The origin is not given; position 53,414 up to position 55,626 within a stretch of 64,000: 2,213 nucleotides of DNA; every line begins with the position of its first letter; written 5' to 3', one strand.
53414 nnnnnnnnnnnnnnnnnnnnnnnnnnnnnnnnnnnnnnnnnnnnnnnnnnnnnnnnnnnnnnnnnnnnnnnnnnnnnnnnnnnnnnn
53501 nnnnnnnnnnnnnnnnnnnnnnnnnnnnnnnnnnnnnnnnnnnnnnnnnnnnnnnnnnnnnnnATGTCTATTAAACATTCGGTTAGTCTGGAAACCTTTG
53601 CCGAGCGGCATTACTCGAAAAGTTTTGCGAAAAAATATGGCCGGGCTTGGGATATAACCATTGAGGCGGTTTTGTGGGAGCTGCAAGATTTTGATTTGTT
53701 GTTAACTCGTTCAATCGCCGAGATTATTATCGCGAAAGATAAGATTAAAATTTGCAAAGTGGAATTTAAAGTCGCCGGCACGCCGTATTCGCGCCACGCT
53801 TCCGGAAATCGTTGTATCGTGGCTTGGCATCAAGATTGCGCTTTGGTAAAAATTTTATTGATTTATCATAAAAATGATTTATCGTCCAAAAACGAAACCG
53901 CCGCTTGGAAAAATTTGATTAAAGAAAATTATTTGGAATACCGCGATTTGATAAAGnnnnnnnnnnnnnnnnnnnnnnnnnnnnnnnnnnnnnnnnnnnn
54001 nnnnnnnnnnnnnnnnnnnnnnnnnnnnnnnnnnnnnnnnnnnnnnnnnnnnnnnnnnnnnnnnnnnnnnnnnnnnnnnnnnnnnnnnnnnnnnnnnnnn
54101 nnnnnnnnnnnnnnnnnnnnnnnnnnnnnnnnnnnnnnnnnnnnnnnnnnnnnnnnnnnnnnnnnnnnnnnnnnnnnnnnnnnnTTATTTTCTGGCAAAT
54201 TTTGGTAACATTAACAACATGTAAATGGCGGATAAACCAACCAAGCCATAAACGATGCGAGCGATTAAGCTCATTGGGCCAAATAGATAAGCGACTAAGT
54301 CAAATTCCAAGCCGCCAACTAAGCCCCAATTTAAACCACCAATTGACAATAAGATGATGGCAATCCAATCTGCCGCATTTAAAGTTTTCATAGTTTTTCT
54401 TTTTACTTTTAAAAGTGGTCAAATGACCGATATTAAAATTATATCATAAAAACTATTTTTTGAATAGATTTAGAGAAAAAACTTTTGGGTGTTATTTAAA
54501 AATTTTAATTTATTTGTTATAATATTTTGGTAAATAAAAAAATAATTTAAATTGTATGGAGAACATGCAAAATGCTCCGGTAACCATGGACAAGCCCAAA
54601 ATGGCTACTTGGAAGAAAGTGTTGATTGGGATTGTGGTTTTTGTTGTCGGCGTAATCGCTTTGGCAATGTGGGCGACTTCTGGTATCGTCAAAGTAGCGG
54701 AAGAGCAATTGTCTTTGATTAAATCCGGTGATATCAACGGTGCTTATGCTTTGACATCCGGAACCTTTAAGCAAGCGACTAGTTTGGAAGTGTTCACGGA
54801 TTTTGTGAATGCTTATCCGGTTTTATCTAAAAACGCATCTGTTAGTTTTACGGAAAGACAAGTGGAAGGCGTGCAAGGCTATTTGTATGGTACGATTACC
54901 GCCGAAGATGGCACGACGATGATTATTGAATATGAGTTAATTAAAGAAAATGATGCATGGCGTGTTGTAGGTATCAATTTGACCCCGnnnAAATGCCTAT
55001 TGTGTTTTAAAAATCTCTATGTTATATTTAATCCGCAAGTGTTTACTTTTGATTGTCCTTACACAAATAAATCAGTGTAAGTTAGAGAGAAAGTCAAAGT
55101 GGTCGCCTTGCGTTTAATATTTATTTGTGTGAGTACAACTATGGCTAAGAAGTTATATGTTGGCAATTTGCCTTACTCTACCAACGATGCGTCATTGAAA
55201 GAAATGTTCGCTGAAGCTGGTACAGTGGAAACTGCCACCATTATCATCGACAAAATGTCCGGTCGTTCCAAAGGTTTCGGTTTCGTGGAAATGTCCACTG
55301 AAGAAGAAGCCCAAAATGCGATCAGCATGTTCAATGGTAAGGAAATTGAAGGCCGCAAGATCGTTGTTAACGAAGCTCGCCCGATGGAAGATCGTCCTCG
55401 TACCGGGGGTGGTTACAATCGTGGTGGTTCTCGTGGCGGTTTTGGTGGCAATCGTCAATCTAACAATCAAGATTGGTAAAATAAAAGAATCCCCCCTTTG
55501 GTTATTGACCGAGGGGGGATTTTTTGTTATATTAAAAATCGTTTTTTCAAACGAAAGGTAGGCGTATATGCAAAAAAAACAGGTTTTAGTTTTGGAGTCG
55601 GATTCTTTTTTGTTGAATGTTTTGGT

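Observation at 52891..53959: XRE-Panacea (DUF4065) antitoxin with an 11-nt overlapping downstream gene: candidate PanA/PanT pair with an unassigned toxin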

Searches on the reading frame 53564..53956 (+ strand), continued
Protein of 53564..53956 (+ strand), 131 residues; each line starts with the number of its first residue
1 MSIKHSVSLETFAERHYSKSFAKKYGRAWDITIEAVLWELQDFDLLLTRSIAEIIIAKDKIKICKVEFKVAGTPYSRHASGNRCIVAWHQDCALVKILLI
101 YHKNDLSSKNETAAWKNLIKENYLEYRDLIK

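Call 69: find_homologous_proteins(query=P0212, max_evalue=0.001)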
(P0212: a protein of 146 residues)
Query P0212 (146 aa): 196 proteins with E <= 0.001 among 201 candidates; the best 120 are listed.
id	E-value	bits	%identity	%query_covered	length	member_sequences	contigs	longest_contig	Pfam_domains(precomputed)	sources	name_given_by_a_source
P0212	1.2e-94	332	100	100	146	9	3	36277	-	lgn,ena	-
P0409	5.0e-87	307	92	100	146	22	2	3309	-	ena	-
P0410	1.4e-86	306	92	100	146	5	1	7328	-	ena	-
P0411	2.8e-84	298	91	100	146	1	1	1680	-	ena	-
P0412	2.9e-83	295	88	100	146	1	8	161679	-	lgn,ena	-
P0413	3.9e-83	295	88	100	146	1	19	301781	-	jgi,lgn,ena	jgi:hypothetical protein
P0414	4.2e-83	295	88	100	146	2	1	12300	-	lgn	-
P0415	6.0e-83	294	88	100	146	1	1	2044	-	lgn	-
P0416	2.2e-82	292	87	100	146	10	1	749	-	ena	-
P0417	9.2e-82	290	87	100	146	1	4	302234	-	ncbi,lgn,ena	-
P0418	9.9e-82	290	87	100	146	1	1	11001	-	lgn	-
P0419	1.7e-80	286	86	100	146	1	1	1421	-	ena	-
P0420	2.8e-76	272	81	100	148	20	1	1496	-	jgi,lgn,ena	-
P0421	6.1e-74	265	79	100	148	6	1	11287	-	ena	-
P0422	1.3e-73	264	79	100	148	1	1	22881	-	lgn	-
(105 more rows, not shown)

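Call 70: find_encoding_contigs(protein=P0413, flank=3000, max_places=1)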
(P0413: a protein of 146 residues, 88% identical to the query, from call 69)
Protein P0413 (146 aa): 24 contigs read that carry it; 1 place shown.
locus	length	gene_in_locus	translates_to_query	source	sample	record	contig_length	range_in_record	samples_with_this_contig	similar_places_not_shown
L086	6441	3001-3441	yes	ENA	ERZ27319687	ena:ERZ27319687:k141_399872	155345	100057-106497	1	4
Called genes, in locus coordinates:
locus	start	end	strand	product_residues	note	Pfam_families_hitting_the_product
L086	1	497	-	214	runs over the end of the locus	-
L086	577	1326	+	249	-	PF13489:Methyltransf_23, PF01209:Ubie_methyltran, PF13847:Methyltransf_31, PF08241:Methyltransf_11, PF08242:Methyltransf_12, PF13649:Methyltransf_25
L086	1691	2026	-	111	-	PF01844:HNH (weak), PF13395:HNH_4 (weak)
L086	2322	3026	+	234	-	PF12844:HTH_19, PF13443:HTH_26 (weak), PF01381:HTH_3, PF13274:SocA_Panacea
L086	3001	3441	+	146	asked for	-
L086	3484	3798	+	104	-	-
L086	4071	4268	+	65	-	PF14207:DpnD-PcfM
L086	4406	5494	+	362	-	PF09545:RE_AccI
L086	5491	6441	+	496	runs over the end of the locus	PF02384:N6_Mtase, PF07669:Eco57I, PF22837:M_Eco57I_C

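Call 71: find_encoding_contigs(protein=P0253, flank=3000, max_places=1)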
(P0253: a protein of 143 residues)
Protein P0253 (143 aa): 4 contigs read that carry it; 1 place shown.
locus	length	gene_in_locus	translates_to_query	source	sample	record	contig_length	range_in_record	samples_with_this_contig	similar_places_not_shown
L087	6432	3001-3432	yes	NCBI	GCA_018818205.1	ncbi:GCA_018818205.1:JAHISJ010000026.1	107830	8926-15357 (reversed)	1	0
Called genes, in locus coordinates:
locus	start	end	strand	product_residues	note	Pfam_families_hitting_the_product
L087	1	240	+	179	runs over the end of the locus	-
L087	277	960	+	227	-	-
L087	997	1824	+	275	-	-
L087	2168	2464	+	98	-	-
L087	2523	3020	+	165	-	PF13274:SocA_Panacea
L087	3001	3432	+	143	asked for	-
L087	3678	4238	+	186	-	PF03729:DUF308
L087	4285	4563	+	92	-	-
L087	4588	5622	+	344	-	PF00389:2-Hacid_dh, PF02826:2-Hacid_dh_C, PF07991:KARI_N (weak)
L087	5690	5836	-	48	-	-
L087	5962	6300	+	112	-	PF01381:HTH_3, PF12844:HTH_19 (weak), PF13560:HTH_31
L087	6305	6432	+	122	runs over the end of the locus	PF00072:Response_reg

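Call 72: find_encoding_contigs(protein=P0140, flank=3000, max_places=1)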
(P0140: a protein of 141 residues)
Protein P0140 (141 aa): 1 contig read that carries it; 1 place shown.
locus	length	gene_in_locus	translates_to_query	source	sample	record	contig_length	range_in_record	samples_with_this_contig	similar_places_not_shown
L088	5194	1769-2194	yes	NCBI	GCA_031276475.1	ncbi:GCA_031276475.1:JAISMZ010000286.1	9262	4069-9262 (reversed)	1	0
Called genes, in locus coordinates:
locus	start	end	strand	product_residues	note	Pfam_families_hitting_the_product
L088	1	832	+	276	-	?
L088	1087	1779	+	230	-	PF01381:HTH_3, PF12844:HTH_19, PF13413:HTH_25 (faint), PF13443:HTH_26, PF13560:HTH_31, PF13274:SocA_Panacea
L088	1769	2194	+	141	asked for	-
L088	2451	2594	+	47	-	-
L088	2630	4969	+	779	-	PF04879:Molybdop_Fe4S4, PF00384:Molybdopterin, PF01568:Molydop_binding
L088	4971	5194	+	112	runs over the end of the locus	PF12797:Fer4_2 (weak)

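Call 77: search_solved_structures(query=A2, max_evalue=10, show_alignments=2)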
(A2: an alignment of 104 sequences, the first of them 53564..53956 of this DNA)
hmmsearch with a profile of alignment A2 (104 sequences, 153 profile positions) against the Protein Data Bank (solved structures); distinct sequences matched with E-value up to 10: 7.
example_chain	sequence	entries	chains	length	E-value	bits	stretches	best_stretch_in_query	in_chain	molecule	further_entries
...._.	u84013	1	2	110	0.0091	18.8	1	87-125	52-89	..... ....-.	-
5ja8_A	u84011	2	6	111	0.0092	18.8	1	87-125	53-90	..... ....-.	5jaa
8a0x_C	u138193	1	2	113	0.0095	18.7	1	87-125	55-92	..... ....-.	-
5mje_A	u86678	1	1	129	0.013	18.3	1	87-125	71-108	Cytotoxic translational repressor of toxin-antitoxin stability system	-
9tv9_C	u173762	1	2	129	0.013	18.3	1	87-125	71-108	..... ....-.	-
3htn_A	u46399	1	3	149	0.51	13.1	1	91-121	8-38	Putative DNA binding protein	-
4bs1_A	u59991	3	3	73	1.1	12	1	32-57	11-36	TRANSCRIPTIONAL REGULATOR (NTRC FAMILY) | TRANSCRIPTIONAL REGULATOR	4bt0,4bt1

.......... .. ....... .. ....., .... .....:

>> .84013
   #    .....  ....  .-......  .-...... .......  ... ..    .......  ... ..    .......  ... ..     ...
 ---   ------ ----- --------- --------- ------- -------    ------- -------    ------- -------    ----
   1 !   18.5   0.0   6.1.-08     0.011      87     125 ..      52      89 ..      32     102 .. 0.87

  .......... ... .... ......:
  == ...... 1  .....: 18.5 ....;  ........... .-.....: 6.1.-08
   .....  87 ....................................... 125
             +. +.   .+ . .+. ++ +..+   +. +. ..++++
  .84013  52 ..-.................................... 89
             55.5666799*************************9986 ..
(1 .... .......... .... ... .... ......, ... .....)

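Call 79: fold_search(model_id=the predicted structure, library=viral)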
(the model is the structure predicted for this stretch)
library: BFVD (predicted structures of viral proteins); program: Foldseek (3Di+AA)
matches with E <= 10: 992; with E <= 0.001: 0
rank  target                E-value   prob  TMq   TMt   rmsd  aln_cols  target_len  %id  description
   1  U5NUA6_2              2.3e-02  0.66  0.28  0.04   8.9        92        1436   12  Polyprotein [Rhizoctonia cerealis alphaendornavirus 1]
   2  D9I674                2.5e-02  0.82  0.37  0.41   7.4       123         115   14  Uncharacterized protein [Acinetobacter phage 133]
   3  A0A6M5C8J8            3.0e-02  0.57  0.34  0.35   9.5       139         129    9  (no name in the UniProt tables at hand)
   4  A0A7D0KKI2            4.1e-02  0.54  0.36  0.25  14.5       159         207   12  (no name in the UniProt tables at hand)
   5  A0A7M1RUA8            4.6e-02  0.66  0.27  0.44   7.8        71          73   11  Uncharacterized protein [uncultured phage cr131_1]
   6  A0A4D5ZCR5            4.6e-02  0.41  0.23  0.25  11.6        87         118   16  Uncharacterized protein [Burkholderia phage BcepSaruman]
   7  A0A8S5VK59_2          4.9e-02  0.54  0.30  0.06   6.7       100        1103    9  (no name in the UniProt tables at hand)
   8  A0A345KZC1            5.6e-02  0.84  0.46  0.47   6.0       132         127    8  (no name in the UniProt tables at hand)
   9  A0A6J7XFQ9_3          6.3e-02  0.35  0.30  0.05   9.2       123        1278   11  RadC-like JAB domain containing protein [uncultured Caudovirales phage]
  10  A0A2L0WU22            6.8e-02  0.25  0.23  0.15   7.1        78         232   18  Oxoc46 [Oxyplax ochracea nucleopolyhedrovirus]
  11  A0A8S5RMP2            7.2e-02  0.51  0.27  0.23   9.0        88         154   15  Uncharacterized protein [virus sp. ctviY17]
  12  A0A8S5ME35            8.7e-02  0.60  0.32  0.37   9.3        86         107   15  Uncharacterized protein [Siphoviridae sp. ctYh54]
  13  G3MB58                8.7e-02  0.21  0.26  0.07  18.4       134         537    9  Gp678 [Bacillus phage G]
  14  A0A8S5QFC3            1.2e-01  0.38  0.33  0.12   7.8       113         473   12  Minor capsid protein [Siphoviridae sp. ctoRD1]
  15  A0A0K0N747            1.2e-01  0.28  0.27  0.26   9.7        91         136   10  Uncharacterized protein [Gordonia phage GMA2]
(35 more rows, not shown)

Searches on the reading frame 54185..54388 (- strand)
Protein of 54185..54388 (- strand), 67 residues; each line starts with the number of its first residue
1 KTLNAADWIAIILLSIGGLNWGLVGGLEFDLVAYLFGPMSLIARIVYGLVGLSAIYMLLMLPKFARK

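Call 27: search_protein_families(library=pfam, proteins=[window:54185-54388:-], max_evalue=0.001)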
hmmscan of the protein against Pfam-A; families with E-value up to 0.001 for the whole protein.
window:54185-54388:- (67 aa): 1 family
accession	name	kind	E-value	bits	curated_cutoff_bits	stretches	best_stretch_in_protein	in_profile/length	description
PF04070.17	DUF378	-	9.2e-22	77.1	25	1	6-61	3-59/60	Domain of unknown function (DUF378)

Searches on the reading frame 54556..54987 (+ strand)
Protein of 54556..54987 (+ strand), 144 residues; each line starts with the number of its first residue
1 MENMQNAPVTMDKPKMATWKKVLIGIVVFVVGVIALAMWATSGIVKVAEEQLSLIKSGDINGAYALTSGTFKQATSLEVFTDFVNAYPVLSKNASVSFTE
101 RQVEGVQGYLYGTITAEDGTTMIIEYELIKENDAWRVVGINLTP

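Call 27: search_protein_families(library=pfam, proteins=[window:54556-54987:+], max_evalue=0.001)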
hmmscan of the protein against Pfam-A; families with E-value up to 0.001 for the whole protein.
window:54556-54987:+ (144 aa): 1 family
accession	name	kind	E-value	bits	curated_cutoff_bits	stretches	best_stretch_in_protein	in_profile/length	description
PF16156.12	DUF4864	-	3.3e-18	66.5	27.1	1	43-142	7-109/117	Domain of unknown function (DUF4864)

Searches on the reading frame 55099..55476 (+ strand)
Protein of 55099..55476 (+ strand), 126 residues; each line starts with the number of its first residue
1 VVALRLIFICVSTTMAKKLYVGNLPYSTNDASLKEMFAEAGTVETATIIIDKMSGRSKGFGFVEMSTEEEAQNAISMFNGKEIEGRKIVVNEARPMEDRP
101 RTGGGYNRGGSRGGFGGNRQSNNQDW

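Call 27: search_protein_families(library=pfam, proteins=[window:55099-55476:+], max_evalue=0.001)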
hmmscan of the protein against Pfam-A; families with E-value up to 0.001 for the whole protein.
window:55099-55476:+ (126 aa): 1 family
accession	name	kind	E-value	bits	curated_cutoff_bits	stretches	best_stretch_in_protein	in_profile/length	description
PF00076.28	RRM_1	-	6.3e-23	80.9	20.7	1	19-88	1-69/70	RNA recognition motif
